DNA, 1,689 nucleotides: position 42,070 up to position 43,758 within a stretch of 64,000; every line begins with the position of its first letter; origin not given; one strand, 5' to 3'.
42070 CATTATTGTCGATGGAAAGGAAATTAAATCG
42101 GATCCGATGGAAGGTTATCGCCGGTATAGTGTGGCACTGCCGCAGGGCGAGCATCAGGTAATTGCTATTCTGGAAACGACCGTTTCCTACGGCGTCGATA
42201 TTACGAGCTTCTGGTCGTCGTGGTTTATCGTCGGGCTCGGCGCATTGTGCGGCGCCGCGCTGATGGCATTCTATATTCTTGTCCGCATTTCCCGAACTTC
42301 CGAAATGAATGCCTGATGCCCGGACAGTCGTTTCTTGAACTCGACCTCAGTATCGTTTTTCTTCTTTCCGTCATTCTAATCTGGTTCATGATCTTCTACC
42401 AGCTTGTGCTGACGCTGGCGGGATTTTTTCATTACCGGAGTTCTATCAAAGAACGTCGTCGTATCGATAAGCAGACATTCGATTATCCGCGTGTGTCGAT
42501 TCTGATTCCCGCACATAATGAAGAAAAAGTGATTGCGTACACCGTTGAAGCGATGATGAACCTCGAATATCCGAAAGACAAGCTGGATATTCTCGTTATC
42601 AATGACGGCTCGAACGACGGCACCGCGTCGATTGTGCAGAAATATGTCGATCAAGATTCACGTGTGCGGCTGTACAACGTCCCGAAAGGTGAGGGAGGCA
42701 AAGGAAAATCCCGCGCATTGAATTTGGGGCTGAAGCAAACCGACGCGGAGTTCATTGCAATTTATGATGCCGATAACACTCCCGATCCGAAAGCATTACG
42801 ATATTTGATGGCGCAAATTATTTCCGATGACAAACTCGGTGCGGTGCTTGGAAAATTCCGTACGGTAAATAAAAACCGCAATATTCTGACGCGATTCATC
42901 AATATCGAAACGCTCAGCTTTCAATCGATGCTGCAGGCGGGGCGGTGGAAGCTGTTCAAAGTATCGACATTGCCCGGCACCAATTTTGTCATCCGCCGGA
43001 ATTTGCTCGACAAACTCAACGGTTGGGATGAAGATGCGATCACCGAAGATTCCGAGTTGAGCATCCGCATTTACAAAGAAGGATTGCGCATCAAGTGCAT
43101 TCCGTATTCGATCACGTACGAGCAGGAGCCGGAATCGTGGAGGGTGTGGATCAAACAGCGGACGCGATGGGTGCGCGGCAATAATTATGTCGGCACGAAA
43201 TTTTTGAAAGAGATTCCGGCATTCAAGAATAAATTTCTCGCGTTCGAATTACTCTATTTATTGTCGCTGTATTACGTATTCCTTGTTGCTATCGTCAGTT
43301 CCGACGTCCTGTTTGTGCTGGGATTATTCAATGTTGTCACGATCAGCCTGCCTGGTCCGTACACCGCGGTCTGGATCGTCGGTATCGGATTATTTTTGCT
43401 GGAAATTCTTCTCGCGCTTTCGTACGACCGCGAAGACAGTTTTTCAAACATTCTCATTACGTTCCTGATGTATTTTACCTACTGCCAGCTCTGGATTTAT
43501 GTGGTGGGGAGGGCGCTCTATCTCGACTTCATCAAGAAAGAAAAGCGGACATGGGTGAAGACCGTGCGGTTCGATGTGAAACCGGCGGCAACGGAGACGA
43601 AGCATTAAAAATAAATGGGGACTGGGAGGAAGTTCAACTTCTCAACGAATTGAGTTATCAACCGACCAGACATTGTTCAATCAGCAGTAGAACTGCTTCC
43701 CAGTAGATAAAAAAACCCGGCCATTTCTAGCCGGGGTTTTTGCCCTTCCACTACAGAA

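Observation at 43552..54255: A ~10.7-kb AT-richer island is bracketed by imperfect direct repeats that duplicate the GT2 gene 3' end plus its terminator, with no visible mobility gene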

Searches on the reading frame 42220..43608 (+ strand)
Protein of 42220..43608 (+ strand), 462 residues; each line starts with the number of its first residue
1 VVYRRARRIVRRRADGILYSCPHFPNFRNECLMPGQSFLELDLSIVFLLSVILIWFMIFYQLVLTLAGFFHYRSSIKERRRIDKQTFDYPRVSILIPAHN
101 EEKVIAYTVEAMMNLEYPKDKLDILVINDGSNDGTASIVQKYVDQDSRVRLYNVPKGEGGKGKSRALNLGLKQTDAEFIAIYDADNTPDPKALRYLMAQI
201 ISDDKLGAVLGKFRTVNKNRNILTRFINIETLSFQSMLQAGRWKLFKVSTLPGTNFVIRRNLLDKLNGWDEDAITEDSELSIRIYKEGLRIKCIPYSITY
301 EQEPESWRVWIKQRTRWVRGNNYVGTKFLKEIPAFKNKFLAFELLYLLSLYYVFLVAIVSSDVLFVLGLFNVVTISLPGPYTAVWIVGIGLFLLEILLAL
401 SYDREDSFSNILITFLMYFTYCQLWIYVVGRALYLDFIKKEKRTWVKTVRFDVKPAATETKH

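Call 10: search_protein_families(library=pfam, proteins=[window:42220-43608:+], max_evalue=0.01)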
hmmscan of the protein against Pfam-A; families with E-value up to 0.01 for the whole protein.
window:42220-43608:+ (462 aa): 7 families
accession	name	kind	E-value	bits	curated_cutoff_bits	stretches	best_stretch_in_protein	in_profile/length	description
PF13641.12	Glyco_tranf_2_3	-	3.4e-32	112.8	27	1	90-320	1-230/230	Glycosyltransferase like family 2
PF00535.33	Glycos_transf_2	-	4.8e-30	105.1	23.3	1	93-265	1-166/168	Glycosyl transferase family 2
PF13632.12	Glyco_trans_2_3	-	1.6e-26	93.8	27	1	179-387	2-188/198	Glycosyl transferase family group 2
PF10111.15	Glyco_tranf_2_2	-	1.5e-11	44.7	27.3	1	93-308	1-223/276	Glycosyltransferase like family 2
PF13506.12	Glyco_transf_21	-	1.6e-10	41.1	21.7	1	155-319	10-174/174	Glycosyl transferase family 21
PF03142.21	Chitin_synth_2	-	0.0012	18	27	0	170-230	196-256/527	Chitin synthase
PF13704.12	Glyco_tranf_2_4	-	0.0023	18.8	27.5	1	100-186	2-82/98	Glycosyl transferase family 2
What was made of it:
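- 42316..43608 (+): Live family-2 glycosyltransferase (430 aa). Its last 60-68 nt form the first block of the left repeat. Pfam GT2 families (call 10).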

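Call 14: find_homologous_proteins(query=window:42220-43608:+, max_evalue=1e-20)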
Query window:42220-43608:+ (462 aa): 4431 proteins with E <= 1e-20 among 8000 candidates; the best 120 are listed.
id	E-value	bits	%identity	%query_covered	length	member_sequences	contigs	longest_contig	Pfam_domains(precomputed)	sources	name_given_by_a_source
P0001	2.2e-275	932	96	93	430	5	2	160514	PF13632.13,PF10111.15,PF13506.14,PF13641.13,PF00535.33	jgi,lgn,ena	-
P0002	4.4e-249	845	86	93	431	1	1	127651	PF13632.13,PF10111.15,PF13506.14,PF13641.13,PF03142.22,PF00535.33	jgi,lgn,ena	-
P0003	2.5e-248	842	87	92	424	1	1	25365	PF13632.13,PF10111.15,PF13506.14,PF13641.13,PF03142.22,PF00535.33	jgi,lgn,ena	-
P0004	1.0e-247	840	87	92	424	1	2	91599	PF13632.13,PF10111.15,PF13506.14,PF13641.13,PF03142.22,PF00535.33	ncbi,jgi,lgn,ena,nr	ncbi:MAG TPA: glycosyltransferase [Bacteroidota bacterium]|nr:glycosyltransferase [Bacteroidota bact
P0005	4.4e-242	822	84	93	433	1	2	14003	PF13632.13,PF10111.15,PF13506.14,PF13641.13,PF00535.33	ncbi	-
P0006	1.2e-241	820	84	92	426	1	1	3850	PF13632.13,PF10111.15,PF13506.14,PF13641.13,PF03142.22,PF00535.33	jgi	jgi:cellulose synthase/poly-beta-1,6-N-acetylglucosamine synthase-like glycosyltransferase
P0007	1.4e-241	820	85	92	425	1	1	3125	PF13632.13,PF10111.15,PF13506.14,PF13641.13,PF03142.22,PF00535.33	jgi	jgi:cellulose synthase/poly-beta-1,6-N-acetylglucosamine synthase-like glycosyltransferase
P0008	2.0e-240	816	85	92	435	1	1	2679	PF13632.13,PF10111.15,PF13506.14,PF13641.13,PF03142.22,PF00535.33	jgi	-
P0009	5.5e-239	812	83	92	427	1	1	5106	PF13632.13,PF10111.15,PF13506.14,PF13641.13,PF03142.22,PF00535.33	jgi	-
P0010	1.0e-238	811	82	92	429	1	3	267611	PF13632.13,PF10111.15,PF13506.14,PF13641.13,PF03142.22,PF00535.33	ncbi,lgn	-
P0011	1.0e-238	811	83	91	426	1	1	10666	PF13632.13,PF10111.15,PF13506.14,PF13641.13,PF03142.22,PF00535.33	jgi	jgi:cellulose synthase/poly-beta-1,6-N-acetylglucosamine synthase-like glycosyltransferase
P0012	1.4e-238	810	82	91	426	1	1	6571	PF13632.13,PF10111.15,PF13506.14,PF13641.13,PF03142.22,PF00535.33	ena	-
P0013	4.8e-238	809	81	92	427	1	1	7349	PF13632.13,PF10111.15,PF13506.14,PF13641.13,PF03142.22,PF00535.33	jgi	jgi:cellulose synthase/poly-beta-1,6-N-acetylglucosamine synthase-like glycosyltransferase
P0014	8.3e-238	808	82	92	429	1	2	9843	PF13632.13,PF10111.15,PF13506.14,PF13641.13,PF00535.33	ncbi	-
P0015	1.1e-237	807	82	93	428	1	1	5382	PF13632.13,PF10111.15,PF13506.14,PF13641.13,PF03142.22,PF00535.33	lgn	-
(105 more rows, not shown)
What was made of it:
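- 42316..43608 (+): 96% aa identity to P0001 (call 14).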

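Call 17: find_encoding_contigs(protein=P0001, flank=10000, max_places=4)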
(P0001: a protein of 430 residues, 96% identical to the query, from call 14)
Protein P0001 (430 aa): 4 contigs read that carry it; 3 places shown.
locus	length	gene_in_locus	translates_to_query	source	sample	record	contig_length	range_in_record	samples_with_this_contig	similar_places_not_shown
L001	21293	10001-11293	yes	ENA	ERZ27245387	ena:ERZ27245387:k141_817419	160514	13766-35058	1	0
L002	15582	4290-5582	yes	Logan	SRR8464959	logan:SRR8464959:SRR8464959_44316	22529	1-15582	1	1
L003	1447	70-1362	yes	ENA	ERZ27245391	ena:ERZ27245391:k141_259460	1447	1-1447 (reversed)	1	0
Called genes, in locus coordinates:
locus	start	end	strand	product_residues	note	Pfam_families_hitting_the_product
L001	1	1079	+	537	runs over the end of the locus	PF02585:PIG-L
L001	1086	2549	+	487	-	PF00324:AA_permease, PF13520:AA_permease_2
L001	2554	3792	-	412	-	PF16491:Peptidase_M48_N, PF01435:Peptidase_M48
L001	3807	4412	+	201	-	-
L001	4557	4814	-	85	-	-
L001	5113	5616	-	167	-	-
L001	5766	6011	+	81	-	-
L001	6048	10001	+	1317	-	PF08532:Glyco_hydro_42M (faint), PF10096:DUF2334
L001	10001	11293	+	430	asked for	PF13506:Glyco_transf_21, PF00535:Glycos_transf_2, PF10111:Glyco_tranf_2_2, PF13641:Glyco_tranf_2_3, PF13632:Glyco_trans_2_3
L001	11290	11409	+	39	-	-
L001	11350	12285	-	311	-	-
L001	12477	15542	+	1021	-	PF00580:UvrD-helicase, PF01443:Viral_helicase1 (faint), PF13245:AAA_19 (weak), PF13361:UvrD_C, PF13538:UvrD_C_2 (faint), PF12705:PDDEXK_1 (weak)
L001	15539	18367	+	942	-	PF12705:PDDEXK_1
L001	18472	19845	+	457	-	PF00171:Aldedh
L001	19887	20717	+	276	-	PF00483:NTP_transferase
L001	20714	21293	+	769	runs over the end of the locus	PF01301:Glyco_hydro_35, PF02449:Glyco_hydro_42, PF13364:BetaGal_ABD2 (faint), PF21317:BetaGal_ABD_1, PF21467:BetaGal_gal-bd, PF00754:F5_F8_type_C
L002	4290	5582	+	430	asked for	PF13506:Glyco_transf_21, PF00535:Glycos_transf_2, PF10111:Glyco_tranf_2_2, PF13641:Glyco_tranf_2_3, PF13632:Glyco_trans_2_3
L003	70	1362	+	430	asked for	PF13506:Glyco_transf_21, PF00535:Glycos_transf_2, PF10111:Glyco_tranf_2_2, PF13641:Glyco_tranf_2_3, PF13632:Glyco_trans_2_3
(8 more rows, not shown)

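Call 18: find_encoding_contigs(protein=P0002, flank=10000, max_places=3)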
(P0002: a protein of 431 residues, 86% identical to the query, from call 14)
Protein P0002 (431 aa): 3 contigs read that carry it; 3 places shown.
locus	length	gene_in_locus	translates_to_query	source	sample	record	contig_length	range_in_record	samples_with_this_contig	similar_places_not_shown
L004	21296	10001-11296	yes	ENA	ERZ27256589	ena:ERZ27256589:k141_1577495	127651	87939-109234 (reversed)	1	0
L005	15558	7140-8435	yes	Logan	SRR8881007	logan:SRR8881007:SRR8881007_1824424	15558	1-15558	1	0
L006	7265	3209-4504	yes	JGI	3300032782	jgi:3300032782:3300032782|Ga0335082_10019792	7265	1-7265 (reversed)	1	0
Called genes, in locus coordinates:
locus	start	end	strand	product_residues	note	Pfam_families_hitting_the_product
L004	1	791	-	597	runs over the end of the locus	PF00664:ABC_membrane, PF00005:ABC_tran, PF13401:AAA_22 (faint), PF13604:AAA_30 (faint)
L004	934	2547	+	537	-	PF02585:PIG-L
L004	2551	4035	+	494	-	PF00324:AA_permease, PF13520:AA_permease_2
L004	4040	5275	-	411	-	PF16491:Peptidase_M48_N, PF01435:Peptidase_M48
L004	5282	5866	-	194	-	PF01914:MarC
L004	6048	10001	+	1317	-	PF08532:Glyco_hydro_42M (faint), PF10096:DUF2334, PF14871:GHL6 (faint)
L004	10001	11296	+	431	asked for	PF13506:Glyco_transf_21, PF03142:Chitin_synth_2 (faint), PF00535:Glycos_transf_2, PF10111:Glyco_tranf_2_2, PF13641:Glyco_tranf_2_3, PF13632:Glyco_trans_2_3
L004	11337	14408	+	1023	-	PF00580:UvrD-helicase, PF13245:AAA_19 (weak), PF13361:UvrD_C, PF13538:UvrD_C_2 (faint), PF12705:PDDEXK_1 (weak)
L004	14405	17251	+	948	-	PF12705:PDDEXK_1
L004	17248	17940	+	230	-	PF00702:Hydrolase, PF13419:HAD_2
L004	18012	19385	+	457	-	PF00171:Aldedh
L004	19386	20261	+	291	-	PF12804:NTP_transf_3 (weak), PF00483:NTP_transferase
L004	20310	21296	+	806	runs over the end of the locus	PF13802:Gal_mutarotas_2, PF01055:Glyco_hydro_31_2nd, PF21365:Glyco_hydro_31_3rd, PF17137:DUF5110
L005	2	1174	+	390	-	?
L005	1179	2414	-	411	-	PF16491:Peptidase_M48_N, PF01435:Peptidase_M48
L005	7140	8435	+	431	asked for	PF13506:Glyco_transf_21, PF03142:Chitin_synth_2 (faint), PF00535:Glycos_transf_2, PF10111:Glyco_tranf_2_2, PF13641:Glyco_tranf_2_3, PF13632:Glyco_trans_2_3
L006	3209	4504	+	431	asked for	PF13506:Glyco_transf_21, PF03142:Chitin_synth_2 (faint), PF00535:Glycos_transf_2, PF10111:Glyco_tranf_2_2, PF13641:Glyco_tranf_2_3, PF13632:Glyco_trans_2_3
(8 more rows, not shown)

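Call 19: find_encoding_contigs(protein=P0004, flank=10000, max_places=3)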
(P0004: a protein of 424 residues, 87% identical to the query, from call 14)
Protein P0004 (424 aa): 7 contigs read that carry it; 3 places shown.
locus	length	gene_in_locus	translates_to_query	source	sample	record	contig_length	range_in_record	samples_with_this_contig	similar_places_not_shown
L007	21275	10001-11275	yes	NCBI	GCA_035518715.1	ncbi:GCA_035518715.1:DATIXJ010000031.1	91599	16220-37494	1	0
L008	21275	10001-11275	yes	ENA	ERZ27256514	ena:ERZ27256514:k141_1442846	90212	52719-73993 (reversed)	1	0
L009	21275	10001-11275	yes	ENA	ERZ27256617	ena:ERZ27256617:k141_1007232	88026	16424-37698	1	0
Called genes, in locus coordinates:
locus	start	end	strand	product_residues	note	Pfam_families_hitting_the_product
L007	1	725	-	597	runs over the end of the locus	PF00664:ABC_membrane, PF00005:ABC_tran, PF13401:AAA_22 (faint)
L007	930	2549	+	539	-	PF02585:PIG-L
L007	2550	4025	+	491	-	PF00324:AA_permease, PF13520:AA_permease_2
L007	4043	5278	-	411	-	PF16491:Peptidase_M48_N, PF01435:Peptidase_M48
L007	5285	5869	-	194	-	PF01914:MarC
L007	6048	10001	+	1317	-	PF08532:Glyco_hydro_42M (faint), PF10096:DUF2334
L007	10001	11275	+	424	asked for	PF13506:Glyco_transf_21, PF03142:Chitin_synth_2 (faint), PF00535:Glycos_transf_2, PF10111:Glyco_tranf_2_2, PF13641:Glyco_tranf_2_3, PF13632:Glyco_trans_2_3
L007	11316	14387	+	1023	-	PF00580:UvrD-helicase, PF13245:AAA_19 (weak), PF13361:UvrD_C, PF13538:UvrD_C_2 (faint)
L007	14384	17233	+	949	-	PF12705:PDDEXK_1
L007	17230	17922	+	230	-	PF00702:Hydrolase, PF13419:HAD_2, PF13242:Hydrolase_like (weak)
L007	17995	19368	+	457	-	PF00171:Aldedh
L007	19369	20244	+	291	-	PF00483:NTP_transferase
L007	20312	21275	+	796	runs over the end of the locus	PF13802:Gal_mutarotas_2, PF01055:Glyco_hydro_31_2nd, PF21365:Glyco_hydro_31_3rd, PF17137:DUF5110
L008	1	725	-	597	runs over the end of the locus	PF00664:ABC_membrane, PF00005:ABC_tran, PF13401:AAA_22 (faint)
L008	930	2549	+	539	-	PF02585:PIG-L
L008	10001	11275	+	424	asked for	PF13506:Glyco_transf_21, PF03142:Chitin_synth_2 (faint), PF00535:Glycos_transf_2, PF10111:Glyco_tranf_2_2, PF13641:Glyco_tranf_2_3, PF13632:Glyco_trans_2_3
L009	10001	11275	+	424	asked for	PF13506:Glyco_transf_21, PF03142:Chitin_synth_2 (faint), PF00535:Glycos_transf_2, PF10111:Glyco_tranf_2_2, PF13641:Glyco_tranf_2_3, PF13632:Glyco_trans_2_3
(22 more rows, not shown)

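Call 39: find_related_loci(query=window:42316-43608:+, collection=genome_contigs, flank=10000)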
Query window:42316-43608:+ (430 aa) in genome_contigs; peptide patterns used: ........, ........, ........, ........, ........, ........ (x = any residue, [..] = any of these).
128 stretches matched a pattern; 48 encode a relative of the query (tblastn E <= 1e-3); 47 distinct loci.
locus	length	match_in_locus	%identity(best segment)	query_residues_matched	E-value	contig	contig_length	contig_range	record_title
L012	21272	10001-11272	81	1-424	0e+0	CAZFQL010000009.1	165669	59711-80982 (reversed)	MAG TPA_asm: uncultured Chlorobiaceae bacterium isolate SRP302447_co3_354 genome assembly, contig: NODE_252_length_16566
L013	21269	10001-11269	87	1-423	0e+0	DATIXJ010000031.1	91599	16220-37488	MAG TPA_asm: Bacteroidota bacterium isolate SMAG_U15246 k141_4719949, whole genome shotgun sequence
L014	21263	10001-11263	81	1-421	0e+0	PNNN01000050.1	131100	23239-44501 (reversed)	MAG: Chlorobiaceae bacterium isolate SW.3.66 SW_1000052_131100, whole genome shotgun sequence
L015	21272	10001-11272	82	1-424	0e+0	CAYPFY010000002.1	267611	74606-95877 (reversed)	MAG TPA_asm: uncultured Chlorobiaceae bacterium isolate binchicken_co185_251 genome assembly, contig: NODE_40_length_267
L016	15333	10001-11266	78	1-422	0e+0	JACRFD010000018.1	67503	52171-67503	MAG: Ignavibacteriales bacterium isolate NC_groundwater_1716_Pr3_B-0.1um_38_18 SR-2_scaffold_141_924905, whole genome sh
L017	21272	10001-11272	79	1-424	0e+0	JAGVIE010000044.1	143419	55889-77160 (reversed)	MAG: Bacteroidetes bacterium isolate DeMMO2_4 c_000000081033, whole genome shotgun sequence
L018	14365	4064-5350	78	1-429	0e+0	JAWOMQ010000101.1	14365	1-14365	MAG: Bacteroidota bacterium isolate bin_71 c_000048713266, whole genome shotgun sequence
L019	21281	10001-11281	78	1-427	0e+0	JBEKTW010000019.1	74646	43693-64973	MAG: Bacteroidota bacterium isolate SPRUCE 567 SPRUCE_567_19, whole genome shotgun sequence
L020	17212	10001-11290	76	1-430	0e+0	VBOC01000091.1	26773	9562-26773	MAG: Ignavibacteria bacterium isolate IN_1 14_0903_13_30cm_scaffold_1756515, whole genome shotgun sequence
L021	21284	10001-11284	74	1-428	0e+0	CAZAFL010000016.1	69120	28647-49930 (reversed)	MAG TPA_asm: uncultured Chlorobiaceae bacterium isolate binchicken_co185_181 genome assembly, contig: NODE_521_length_69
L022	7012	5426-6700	76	1-425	0e+0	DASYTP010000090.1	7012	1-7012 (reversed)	MAG TPA_asm: Bacteroidota bacterium isolate SMAG_U4570 k141_351808, whole genome shotgun sequence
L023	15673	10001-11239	69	11-422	0e+0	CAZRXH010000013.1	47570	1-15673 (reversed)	MAG TPA_asm: uncultured Bacteroidota bacterium isolate SRP271791_co2_92 genome assembly, contig: NODE_86_length_47570_co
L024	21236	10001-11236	70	15-425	0e+0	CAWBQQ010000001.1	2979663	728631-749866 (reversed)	MAG: uncultured Bacteroidetes bacterium isolate MFD01828.bin.1.43 genome assembly, contig: contig_24171, whole genome sh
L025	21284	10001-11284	67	2-428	0e+0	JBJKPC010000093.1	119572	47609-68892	MAG: Candidatus Kryptoniota bacterium isolate Bin_110 S1Ck127_2285210_flag_0_multi_20.9983_len_119572, whole genome shot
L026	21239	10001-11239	68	11-422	0e+0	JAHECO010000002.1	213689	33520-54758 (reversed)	MAG: Candidatus Kryptoniota bacterium isolate Ww171 NODE_30_length_213689_cov_4.440707, whole genome shotgun sequence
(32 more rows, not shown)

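Call 44: find_encoding_contigs(protein=window:42316-43608:+, flank=10000, max_places=6)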
Protein window:42316-43608:+ (430 aa): no gene with exactly this product is on record in the collection.

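Call 79: search_protein_families(library=pfam, proteins=[L061:9144-10583:-, L061:11173-12198:-, L061:6524-8860:-, L001:11350-12285:-, L062:11367-13049:+, L061:10731-11081:-], max_evalue=0.01)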
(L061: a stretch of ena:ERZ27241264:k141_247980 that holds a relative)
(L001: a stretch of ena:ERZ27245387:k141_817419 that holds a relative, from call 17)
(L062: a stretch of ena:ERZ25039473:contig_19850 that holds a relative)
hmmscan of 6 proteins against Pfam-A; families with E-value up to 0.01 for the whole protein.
L061:9144-10583:- (479 aa): 1 family
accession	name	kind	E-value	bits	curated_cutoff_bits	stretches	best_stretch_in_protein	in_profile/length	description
PF10708.14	DUF2510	-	0.0021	18.2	24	1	447-466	4-25/35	Protein of unknown function (DUF2510)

L061:11173-12198:- (341 aa): 0 families

L061:6524-8860:- (778 aa): 6 families
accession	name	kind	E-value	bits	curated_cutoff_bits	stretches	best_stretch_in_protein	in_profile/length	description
PF13385.13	Laminin_G_3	-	2.3e-49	167.9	27.6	2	76-228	3-147/151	Concanavalin A-like lectin/glucanases superfamily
PF02210.31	Laminin_G_2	-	2.7e-13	50.9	22.9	1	133-223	27-125/126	Laminin G domain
PF00054.30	Laminin_G_1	-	3.5e-06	27.7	24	1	132-193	27-87/131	Laminin G domain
PF18962.6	Por_Secre_tail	-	1.5e-05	25.6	27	1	688-758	2-63/75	Secretion system C-terminal sorting domain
PF13860.13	FlgD_ig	-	1.7e-05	25.2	27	1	704-760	20-76/79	FlgD Ig-like domain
PF13585.12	CHU_C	-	0.0031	18.1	27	0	705-759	26-72/86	CHU_C Type IX secretion signal domain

L001:11350-12285:- (311 aa): 0 families

L062:11367-13049:+ (560 aa): 3 families
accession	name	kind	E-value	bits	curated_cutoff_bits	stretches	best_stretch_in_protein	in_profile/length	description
PF00805.28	Pentapeptide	-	4.9e-35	119.1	20.2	6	329-367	2-40/40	Pentapeptide repeats (8 copies)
PF13599.13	Pentapeptide_4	-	1.2e-16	60.9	38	3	318-385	11-78/78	Pentapeptide repeat region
PF13576.12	Pentapeptide_3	-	1.7e-09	38.2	27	0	345-373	12-47/48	Pentapeptide repeats (9 copies)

L061:10731-11081:- (116 aa): 2 families
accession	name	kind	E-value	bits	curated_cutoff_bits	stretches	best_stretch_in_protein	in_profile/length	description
PF04480.18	DUF559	-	1.8e-35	121.5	20.6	1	10-113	5-106/109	Protein of unknown function (DUF559)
PF18741.7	MTES_1575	-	3.5e-05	24.2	38.2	1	36-113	12-94/96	REase_MTES_1575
